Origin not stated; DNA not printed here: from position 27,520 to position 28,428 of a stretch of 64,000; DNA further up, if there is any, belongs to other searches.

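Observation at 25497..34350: YbtA/YbtPQX-like gene order fused to an MptD-type ECF importer in one tightly coupled operon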

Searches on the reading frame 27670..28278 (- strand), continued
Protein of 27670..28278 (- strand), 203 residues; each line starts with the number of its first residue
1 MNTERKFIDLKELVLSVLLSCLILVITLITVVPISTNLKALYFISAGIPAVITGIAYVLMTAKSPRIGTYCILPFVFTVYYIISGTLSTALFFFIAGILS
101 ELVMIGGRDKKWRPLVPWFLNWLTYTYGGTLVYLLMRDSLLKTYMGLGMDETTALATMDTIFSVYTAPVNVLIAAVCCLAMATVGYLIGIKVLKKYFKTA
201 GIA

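Call 77: find_homologous_proteins(query=A6, max_evalue=0.00001)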
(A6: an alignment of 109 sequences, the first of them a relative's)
Query A6 (109 sequences) (203 aa, profile of the alignment): 15 proteins with E <= 0.00001 among 7948 candidates.
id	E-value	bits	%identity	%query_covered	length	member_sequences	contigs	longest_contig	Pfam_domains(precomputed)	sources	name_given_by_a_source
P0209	1.0e-51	194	34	100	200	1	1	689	PF09605.16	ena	-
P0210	3.7e-50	188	24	84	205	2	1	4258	PF09605.16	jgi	jgi:energy-coupling factor transport system substrate-specific component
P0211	5.2e-50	188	19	100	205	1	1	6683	PF09605.16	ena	-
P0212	3.1e-49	185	20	99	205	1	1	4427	PF09605.16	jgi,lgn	jgi:energy-coupling factor transport system substrate-specific component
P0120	1.1e-44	171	23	69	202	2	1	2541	PF09605.16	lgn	-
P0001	5.5e-42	162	100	100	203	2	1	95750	PF09605.16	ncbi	ncbi:MAG: MptD family putative ECF transporter S component [Lachnospiraceae bacterium]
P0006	2.0e-40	157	74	100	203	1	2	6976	PF09605.16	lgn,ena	-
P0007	2.2e-40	157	55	100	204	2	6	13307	PF09605.16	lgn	-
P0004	4.4e-40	156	74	100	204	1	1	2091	PF09605.16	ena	-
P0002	1.1e-39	154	76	100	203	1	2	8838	PF09605.16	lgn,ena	-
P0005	4.6e-39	152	74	100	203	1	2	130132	PF09605.16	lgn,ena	-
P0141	5.6e-39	152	22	79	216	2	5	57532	PF09605.16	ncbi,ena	-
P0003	2.9e-37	146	73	100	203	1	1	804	PF09605.16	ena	-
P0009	5.1e-37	146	48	100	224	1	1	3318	PF09605.16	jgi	jgi:energy-coupling factor transport system substrate-specific component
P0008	2.8e-35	140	52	100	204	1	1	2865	PF09605.16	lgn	-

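Call 78: list_cluster_members(proteins=[P0043, P0048, P0053, P0055, P0056, P0059, P0060, P0063, P0064, P0065])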
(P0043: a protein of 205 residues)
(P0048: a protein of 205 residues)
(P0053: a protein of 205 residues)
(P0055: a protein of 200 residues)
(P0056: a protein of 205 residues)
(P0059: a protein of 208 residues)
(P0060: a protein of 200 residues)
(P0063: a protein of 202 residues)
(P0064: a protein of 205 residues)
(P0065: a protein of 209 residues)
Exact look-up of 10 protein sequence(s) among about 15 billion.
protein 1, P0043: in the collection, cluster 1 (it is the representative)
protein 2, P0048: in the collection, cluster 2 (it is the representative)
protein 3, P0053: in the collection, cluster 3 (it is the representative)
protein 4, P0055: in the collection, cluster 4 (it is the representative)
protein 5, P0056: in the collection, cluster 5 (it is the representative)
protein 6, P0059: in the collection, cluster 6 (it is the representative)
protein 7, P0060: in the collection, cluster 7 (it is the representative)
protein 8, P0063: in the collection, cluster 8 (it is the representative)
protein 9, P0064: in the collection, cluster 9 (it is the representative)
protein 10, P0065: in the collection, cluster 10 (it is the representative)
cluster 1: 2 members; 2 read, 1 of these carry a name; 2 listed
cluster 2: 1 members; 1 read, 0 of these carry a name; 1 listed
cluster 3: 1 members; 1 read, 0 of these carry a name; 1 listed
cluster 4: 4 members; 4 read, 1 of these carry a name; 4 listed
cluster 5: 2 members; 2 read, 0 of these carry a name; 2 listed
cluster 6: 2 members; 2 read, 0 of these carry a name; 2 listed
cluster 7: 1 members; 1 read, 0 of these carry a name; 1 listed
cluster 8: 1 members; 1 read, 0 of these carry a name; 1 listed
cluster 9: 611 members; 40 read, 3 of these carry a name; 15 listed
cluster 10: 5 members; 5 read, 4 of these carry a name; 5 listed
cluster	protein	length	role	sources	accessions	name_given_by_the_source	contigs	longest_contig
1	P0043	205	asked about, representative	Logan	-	-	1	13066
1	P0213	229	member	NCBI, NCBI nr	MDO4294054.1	MAG: MptD family putative ECF transporter S component [Eubacteriales bacterium] | MptD family putative ECF transporter S component [Eubacteriales bacterium]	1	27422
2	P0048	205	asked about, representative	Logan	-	-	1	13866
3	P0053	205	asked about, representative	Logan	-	-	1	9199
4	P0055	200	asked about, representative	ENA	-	-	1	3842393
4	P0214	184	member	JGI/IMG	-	energy-coupling factor transport system substrate-specific component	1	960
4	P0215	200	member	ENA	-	-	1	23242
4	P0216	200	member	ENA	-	-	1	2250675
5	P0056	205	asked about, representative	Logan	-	-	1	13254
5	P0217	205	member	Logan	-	-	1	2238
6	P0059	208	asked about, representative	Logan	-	-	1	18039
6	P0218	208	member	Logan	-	-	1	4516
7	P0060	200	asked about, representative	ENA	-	-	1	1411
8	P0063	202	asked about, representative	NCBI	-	-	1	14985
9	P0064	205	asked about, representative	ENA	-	-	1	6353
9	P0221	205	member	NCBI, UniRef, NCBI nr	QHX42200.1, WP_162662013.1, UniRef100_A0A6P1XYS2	MptD family putative ECF transporter S component [Treponema vincentii] | MptD family putative ECF transporter S component n=1 Tax=Treponema vincentii TaxID=69710 ...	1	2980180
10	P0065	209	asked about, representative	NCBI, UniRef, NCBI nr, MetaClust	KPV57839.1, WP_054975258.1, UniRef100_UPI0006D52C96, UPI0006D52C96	hypothetical protein QJ48_19870 [Paenibacillus sp. A3] | MptD family putative ECF transporter S component n=1 Tax=Paenibacillus sp. A3 ... | MptD family putative ECF transporter S component [Paenibacillus sp. A3]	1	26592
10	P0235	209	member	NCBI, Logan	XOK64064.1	MptD family putative ECF transporter S component [Paenibacillus elgii]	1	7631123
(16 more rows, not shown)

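Call 79: find_encoding_contigs(protein=P0221, flank=10000, max_places=1)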
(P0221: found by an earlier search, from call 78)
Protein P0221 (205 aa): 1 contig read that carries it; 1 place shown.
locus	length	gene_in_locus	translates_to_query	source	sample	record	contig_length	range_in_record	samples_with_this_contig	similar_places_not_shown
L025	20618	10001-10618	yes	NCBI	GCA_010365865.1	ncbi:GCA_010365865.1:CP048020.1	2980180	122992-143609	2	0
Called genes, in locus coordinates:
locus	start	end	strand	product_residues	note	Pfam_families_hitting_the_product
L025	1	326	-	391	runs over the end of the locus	PF01963:TraB_PrgY_gumN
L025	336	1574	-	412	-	PF09976:TPR_21 (faint), PF12895:ANAPC3 (faint), PF25064:ARM_TT21_5th (faint), PF23914:TPR_CcmH_CycH (weak), PF14559:TPR_19 (weak), PF13432:TPR_16 (weak), PF23914:TPR_CcmH_CycH, PF13432:TPR_16 (weak), +11 more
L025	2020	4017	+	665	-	-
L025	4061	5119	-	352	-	PF00041:fn3 (faint), PF25814:fn3_SORL1 (faint)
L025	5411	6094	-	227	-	PF13481:AAA_25 (faint)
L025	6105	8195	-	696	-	PF00009:GTP_EFTU, PF03144:GTP_EFTU_D2, PF22042:EF-G_D2, PF14492:EFG_III, PF16658:RF3_C (weak), PF03764:EFG_IV, PF00679:EFG_C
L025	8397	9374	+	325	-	PF12833:HTH_18, PF00165:HTH_AraC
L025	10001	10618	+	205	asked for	PF09605:Trep_Strep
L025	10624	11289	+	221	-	PF02361:CbiQ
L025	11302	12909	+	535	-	PF03193:RsgA_GTPase (faint), PF00005:ABC_tran, PF02463:SMC_N (faint), PF13191:AAA_16 (faint), PF13476:AAA_23 (faint), PF13481:AAA_25 (faint), PF13555:AAA_29 (faint), PF00005:ABC_tran, +4 more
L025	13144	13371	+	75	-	PF01106:NifU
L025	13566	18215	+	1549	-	PF12245:Big_3_2 (faint), PF13750:Big_3_3 (faint), PF15418:DUF4625 (faint), PF19077:Big_13 (faint), PF24421:Ig_J (faint), PF17957:Big_7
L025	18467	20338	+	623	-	PF07690:MFS_1, PF13347:MFS_2, PF12832:MFS_1_like (weak)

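Call 80: find_encoding_contigs(protein=P0235, flank=10000, max_places=1)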
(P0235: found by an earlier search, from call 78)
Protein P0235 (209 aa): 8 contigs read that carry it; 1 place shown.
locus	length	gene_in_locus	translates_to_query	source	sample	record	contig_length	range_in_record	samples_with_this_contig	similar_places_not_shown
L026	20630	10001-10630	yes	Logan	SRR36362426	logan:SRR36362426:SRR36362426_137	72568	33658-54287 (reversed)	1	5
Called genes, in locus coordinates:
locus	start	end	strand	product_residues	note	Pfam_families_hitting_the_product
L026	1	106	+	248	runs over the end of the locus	PF01061:ABC2_membrane, PF12698:ABC2_membrane_3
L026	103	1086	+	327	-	PF12698:ABC2_membrane_3, PF01061:ABC2_membrane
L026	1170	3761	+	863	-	PF13191:AAA_16, PF13401:AAA_22 (weak), PF25873:WHD_MalT, PF00196:GerE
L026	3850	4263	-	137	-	PF00903:Glyoxalase, PF06983:3-dmu-9_3-mt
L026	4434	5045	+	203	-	-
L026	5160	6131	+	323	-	PF08240:ADH_N, PF00107:ADH_zinc_N, PF13602:ADH_zinc_N_2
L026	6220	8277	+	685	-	PF04879:Molybdop_Fe4S4, PF00384:Molybdopterin, PF01568:Molydop_binding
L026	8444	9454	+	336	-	PF00165:HTH_AraC (faint), PF12833:HTH_18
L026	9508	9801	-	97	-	PF03118:RNA_pol_A_CTD (weak)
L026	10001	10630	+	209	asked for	PF09605:Trep_Strep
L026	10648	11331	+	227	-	PF02361:CbiQ (weak)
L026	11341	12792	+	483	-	PF03193:RsgA_GTPase (faint), PF00005:ABC_tran, PF02463:SMC_N (faint), PF13175:AAA_15 (faint), PF13191:AAA_16 (faint), PF13476:AAA_23 (faint), PF13304:AAA_21 (weak), PF00005:ABC_tran, +7 more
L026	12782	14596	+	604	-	PF00664:ABC_membrane, PF00005:ABC_tran, PF02463:SMC_N (faint)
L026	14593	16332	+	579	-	PF00664:ABC_membrane, PF00005:ABC_tran, PF09818:ABC_ATPase (faint), PF13304:AAA_21 (faint), PF02463:SMC_N (weak)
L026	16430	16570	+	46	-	-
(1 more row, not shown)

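Call 83: search_protein_families(library=ncbifam, proteins=[L006:7720-8187:+, L010:12840-13250:+, L024:12820-13197:+, L023:14642-15088:+], max_evalue=0.001)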
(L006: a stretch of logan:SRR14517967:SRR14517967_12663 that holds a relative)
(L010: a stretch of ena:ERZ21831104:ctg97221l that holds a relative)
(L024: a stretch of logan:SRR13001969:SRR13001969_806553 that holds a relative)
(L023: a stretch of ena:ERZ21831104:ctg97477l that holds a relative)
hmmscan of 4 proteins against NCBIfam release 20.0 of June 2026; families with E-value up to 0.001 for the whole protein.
L006:7720-8187:+ (156 aa): 6 families
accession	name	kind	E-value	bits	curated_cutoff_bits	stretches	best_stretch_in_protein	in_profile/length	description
NF008273.0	PRK11050.1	equivalog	6.3e-20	71.4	153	1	9-123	40-153/156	manganese-binding transcriptional regulator MntR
NF053665.1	TransRegDtxRActin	equivalog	4.7e-15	55.7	290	1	7-111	8-112/233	iron-dependent transcriptional repressor DtxR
NF003025.0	PRK03902.1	equivalog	6.3e-15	55.4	138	1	5-116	4-114/142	transcriptional regulator MntR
NF047407.1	TransRegMntRTherm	equivalog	1.1e-11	44.9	350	1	3-110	6-119/227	manganese-dependent transcriptional regulator MntR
NF053606.1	Sta1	subfamily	0.00032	20.8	80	1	28-60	39-71/100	Sta1 family transcriptional regulator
NF040939.2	trans_reg_lrs14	equivalog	0.00061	19.8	90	1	22-59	35-72/103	Lrs14 family HTH-type transcriptional regulator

L010:12840-13250:+ (137 aa): 6 families
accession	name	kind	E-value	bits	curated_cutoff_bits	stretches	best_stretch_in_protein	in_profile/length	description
NF008273.0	PRK11050.1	equivalog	9.7e-19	67.6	153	1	10-124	41-153/156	manganese-binding transcriptional regulator MntR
NF003025.0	PRK03902.1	equivalog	1.7e-14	54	138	1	5-117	4-114/142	transcriptional regulator MntR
NF053665.1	TransRegDtxRActin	equivalog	9.2e-10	38.4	290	1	9-111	10-111/233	iron-dependent transcriptional repressor DtxR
NF047407.1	TransRegMntRTherm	equivalog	1.2e-09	38.1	350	1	3-111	6-119/227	manganese-dependent transcriptional regulator MntR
NF053606.1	Sta1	subfamily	0.00012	22.1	80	1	26-61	36-71/100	Sta1 family transcriptional regulator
NF040939.2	trans_reg_lrs14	equivalog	0.00022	21.2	90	1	23-61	35-73/103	Lrs14 family HTH-type transcriptional regulator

L024:12820-13197:+ (126 aa): 4 families
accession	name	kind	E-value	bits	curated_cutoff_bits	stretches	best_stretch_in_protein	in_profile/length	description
NF008273.0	PRK11050.1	equivalog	2.1e-24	85.9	153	1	7-124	38-155/156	manganese-binding transcriptional regulator MntR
NF003025.0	PRK03902.1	equivalog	3e-17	63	138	1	5-122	4-121/142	transcriptional regulator MntR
NF053665.1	TransRegDtxRActin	equivalog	5.7e-11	42.3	290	1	7-118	8-120/233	iron-dependent transcriptional repressor DtxR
NF047407.1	TransRegMntRTherm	equivalog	2.9e-09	36.9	350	1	6-120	9-130/227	manganese-dependent transcriptional regulator MntR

L023:14642-15088:+ (149 aa): 10 families
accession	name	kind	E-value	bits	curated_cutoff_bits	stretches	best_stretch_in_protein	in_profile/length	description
NF051892.1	TransRegFurBacil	equivalog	4.4e-51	172.9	220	1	6-149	4-147/149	ferric iron uptake transcriptional regulator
NF051891.1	TransRegFurHelico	equivalog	7.5e-24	84.3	200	1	13-147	17-147/148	ferric iron uptake transcriptional regulator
NF052545.1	TransRegPerRClab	equivalog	2.5e-23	82.6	180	1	9-148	3-137/138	transcriptional regulator PerR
NF006999.0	PRK09462.1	equivalog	7.4e-23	80.8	146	1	13-146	7-137/148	ferric iron uptake transcriptional regulator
NF047406.1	TransRegPerRTherm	equivalog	1.5e-15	57.5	200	1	21-148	6-128/130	manganese-dependent transcriptional regulator PerR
NF008646.0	PRK11639.1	equivalog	1.5e-13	50.8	167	1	20-147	23-148/171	zinc uptake transcriptional repressor Zur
NF047462.1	FUR_perox_PerRA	exception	1.2e-09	38.8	200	1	14-126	12-117/142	peroxide-responsive transcriptional repressor PerRA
NF045677.1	FeRespRegIrr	equivalog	6.5e-08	32.7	170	1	15-116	5-102/127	Fur family transcriptional regulator Irr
NF045678.1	TransRegIrrA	equivalog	7.9e-08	32.3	150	1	8-116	7-111/138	iron response transcriptional regulator IrrA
TIGR01529.1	argR_whole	equivalog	0.00039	20.4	130.45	1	39-100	16-73/146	arginine repressor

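Call 92: search_protein_families(library=pfam, proteins=[L006:433-1062:-, L003:5497-6126:-, L013:5559-6188:-], max_evalue=10)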
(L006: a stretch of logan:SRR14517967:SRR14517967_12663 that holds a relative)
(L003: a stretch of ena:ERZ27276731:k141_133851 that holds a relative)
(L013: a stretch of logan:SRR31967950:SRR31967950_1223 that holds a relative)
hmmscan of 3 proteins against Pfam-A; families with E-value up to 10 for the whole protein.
L006:433-1062:- (210 aa): 1 family
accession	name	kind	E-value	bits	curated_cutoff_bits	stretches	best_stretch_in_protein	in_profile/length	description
PF21845.1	DUF6904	-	0.1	12.8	27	1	162-186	48-72/238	Domain of unknown function (DUF6904)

L003:5497-6126:- (210 aa): 0 families

L013:5559-6188:- (210 aa): 0 families

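Call 107: list_cluster_members(proteins=[P0167, P0114, P0128, P0111, P0123, P0127, P0069, P0102, P0094, P0141])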
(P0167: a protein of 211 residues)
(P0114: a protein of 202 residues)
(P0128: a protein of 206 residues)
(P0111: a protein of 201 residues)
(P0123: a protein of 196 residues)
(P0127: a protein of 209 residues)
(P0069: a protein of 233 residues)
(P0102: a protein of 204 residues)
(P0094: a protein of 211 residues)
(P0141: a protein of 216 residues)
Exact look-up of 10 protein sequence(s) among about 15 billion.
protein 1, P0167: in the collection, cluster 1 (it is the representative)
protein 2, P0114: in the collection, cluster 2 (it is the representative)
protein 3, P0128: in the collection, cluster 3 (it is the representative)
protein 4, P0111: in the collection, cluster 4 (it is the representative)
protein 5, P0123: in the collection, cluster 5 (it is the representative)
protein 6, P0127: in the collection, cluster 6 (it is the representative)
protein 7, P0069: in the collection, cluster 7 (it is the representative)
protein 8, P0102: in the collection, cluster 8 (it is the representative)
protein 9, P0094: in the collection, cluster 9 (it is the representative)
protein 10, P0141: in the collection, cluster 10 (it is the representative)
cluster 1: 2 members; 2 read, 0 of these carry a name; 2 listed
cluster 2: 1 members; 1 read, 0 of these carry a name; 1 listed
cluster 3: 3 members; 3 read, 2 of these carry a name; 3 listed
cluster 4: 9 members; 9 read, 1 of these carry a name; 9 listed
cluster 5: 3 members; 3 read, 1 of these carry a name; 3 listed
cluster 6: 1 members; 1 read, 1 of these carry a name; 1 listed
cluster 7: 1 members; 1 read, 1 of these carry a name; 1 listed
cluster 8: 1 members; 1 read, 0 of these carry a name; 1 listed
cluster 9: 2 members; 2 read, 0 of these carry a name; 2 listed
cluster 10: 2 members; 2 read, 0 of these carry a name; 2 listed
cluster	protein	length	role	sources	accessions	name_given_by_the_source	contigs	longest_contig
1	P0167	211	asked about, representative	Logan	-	-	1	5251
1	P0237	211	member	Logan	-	-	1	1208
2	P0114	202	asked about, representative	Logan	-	-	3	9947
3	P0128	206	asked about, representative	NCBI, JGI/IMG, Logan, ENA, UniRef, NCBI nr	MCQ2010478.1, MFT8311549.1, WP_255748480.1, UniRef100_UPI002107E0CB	MAG: MptD family putative ECF transporter S component [Sporolactobacillus sp.] | MptD family putative ECF transporter S component n=1 Tax=Sporolactobacillus sp. STSJ-5 ... | MptD family putative ECF transporter S component [Sporolactobacillus sp. STSJ-5]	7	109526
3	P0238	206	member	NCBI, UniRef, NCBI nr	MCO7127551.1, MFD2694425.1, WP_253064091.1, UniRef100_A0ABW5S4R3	MptD family putative ECF transporter S component [Sporolactobacillus shoreicorticis] | MptD family putative ECF transporter S component n=1 Tax=Sporolactobacillus ...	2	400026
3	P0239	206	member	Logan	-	-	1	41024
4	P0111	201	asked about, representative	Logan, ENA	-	-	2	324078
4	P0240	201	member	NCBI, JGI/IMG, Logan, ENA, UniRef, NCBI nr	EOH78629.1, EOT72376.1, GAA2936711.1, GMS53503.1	MptD family putative ECF transporter S component [Enterococcus raffinosus] | Integral membrane protein n=2 Tax=Enterococcus raffinosus TaxID=71452 RepID=R2RRN0_9ENTE | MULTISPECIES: MptD family putative ECF transporter S component [Enterococcus]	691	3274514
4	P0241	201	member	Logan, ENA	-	-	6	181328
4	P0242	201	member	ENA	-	-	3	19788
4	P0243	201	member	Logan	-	-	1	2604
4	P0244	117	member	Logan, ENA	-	-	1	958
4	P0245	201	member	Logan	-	-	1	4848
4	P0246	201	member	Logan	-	-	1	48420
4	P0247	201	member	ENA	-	-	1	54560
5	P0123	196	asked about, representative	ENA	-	-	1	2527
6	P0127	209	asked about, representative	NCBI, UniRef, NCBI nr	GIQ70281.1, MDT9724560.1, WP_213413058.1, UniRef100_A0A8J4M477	Trep_Strep domain-containing protein [Xylanibacillus composti] | Trep_Strep domain-containing protein n=1 Tax=Xylanibacillus composti TaxID=1572762 ... | MptD family putative ECF transporter S component [Xylanibacillus composti]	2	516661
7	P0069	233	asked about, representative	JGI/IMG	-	energy-coupling factor transport system substrate-specific component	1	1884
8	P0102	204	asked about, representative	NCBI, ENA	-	-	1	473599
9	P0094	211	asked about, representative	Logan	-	-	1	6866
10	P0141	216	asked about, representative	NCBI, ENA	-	-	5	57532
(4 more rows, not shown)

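Call 108: find_encoding_contigs(protein=P0240, flank=10000, max_places=1)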
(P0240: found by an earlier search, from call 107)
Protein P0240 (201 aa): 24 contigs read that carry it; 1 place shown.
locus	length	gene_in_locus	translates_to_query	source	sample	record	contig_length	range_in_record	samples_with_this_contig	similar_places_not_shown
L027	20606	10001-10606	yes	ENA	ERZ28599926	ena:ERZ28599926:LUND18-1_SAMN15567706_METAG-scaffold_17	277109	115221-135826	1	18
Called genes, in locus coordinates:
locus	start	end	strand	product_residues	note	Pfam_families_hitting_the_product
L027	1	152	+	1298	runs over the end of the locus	PF00092:VWA (weak), PF13519:VWA_2 (faint), PF21426:GBS104-like_Ig, PF17802:SpaA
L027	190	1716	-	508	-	PF05043:Mga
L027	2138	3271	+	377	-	PF13102:Phage_int_SAM_5 (weak), PF14659:Phage_int_SAM_3, PF22022:Phage_int_M, PF00589:Phage_integrase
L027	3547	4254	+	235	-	PF00486:Trans_reg_C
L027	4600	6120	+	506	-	PF01297:ZnuA, PF09223:ZinT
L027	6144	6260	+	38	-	PF28144:RsaX20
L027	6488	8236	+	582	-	PF00664:ABC_membrane, PF00005:ABC_tran, PF02463:SMC_N (faint)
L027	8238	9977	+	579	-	PF00664:ABC_membrane, PF00005:ABC_tran, PF02463:SMC_N (weak)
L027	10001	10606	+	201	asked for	PF09605:Trep_Strep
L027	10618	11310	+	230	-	PF02361:CbiQ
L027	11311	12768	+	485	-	PF00158:Sigma54_activat (faint), PF02367:TsaE (faint), PF03193:RsgA_GTPase (faint), PF00005:ABC_tran, PF02463:SMC_N (weak), PF00005:ABC_tran, PF02463:SMC_N (weak), PF13304:AAA_21 (weak), +14 more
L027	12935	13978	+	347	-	PF07907:YibE_F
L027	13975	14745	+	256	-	PF07907:YibE_F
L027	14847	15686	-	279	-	PF00248:Aldo_ket_red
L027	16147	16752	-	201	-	PF00440:TetR_N, PF14278:TetR_C_8 (weak)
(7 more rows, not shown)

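Call 115: search_solved_structures(query=A6, max_evalue=10)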
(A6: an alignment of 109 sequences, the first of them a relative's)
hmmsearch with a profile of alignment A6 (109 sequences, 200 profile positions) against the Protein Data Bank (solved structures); distinct sequences matched with E-value up to 10: 18.
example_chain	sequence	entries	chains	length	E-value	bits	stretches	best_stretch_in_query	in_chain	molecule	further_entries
4kx6_C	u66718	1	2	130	0.034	17.1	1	113-181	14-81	Fumarate reductase subunit C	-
1kf6_C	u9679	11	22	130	0.24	14.3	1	121-181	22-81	FUMARATE REDUCTASE 15 KDA HYDROPHOBIC PROTEIN | Fumarate reductase subunit C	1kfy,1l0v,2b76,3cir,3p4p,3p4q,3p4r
9qzo_A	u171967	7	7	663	0.37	13.7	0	151-191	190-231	Solute carrier organic anion transporter family member 2A1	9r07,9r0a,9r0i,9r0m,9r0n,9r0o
5edl_A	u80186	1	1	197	0.53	13.2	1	9-111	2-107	Putative HMP/thiamine permease protein YkoE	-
5xqx_B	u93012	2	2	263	1.2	12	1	30-84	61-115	Cyclin-C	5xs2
5fgk_B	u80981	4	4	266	1.3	12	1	30-84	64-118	Cyclin-C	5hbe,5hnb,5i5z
5icp_B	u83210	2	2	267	1.3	12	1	30-84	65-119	Cyclin-C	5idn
5idp_B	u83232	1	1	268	1.3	12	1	30-84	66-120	Cyclin-C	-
5hbh_B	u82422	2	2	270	1.3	12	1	30-84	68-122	Cyclin-C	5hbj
6y0a_B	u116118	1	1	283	1.4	11.8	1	30-84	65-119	Cyclin-C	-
8tq2_B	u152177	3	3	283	1.4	11.8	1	30-84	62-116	Cyclin-C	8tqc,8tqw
3rgf_B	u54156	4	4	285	1.4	11.8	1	30-84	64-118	Cyclin-C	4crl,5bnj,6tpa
6qtg_B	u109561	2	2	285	1.4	11.8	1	30-84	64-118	Cyclin-C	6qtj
4g6l_B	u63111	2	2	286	1.4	11.8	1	30-84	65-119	Cyclin-C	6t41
4f6s_B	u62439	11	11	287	1.5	11.8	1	30-84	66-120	Cyclin-C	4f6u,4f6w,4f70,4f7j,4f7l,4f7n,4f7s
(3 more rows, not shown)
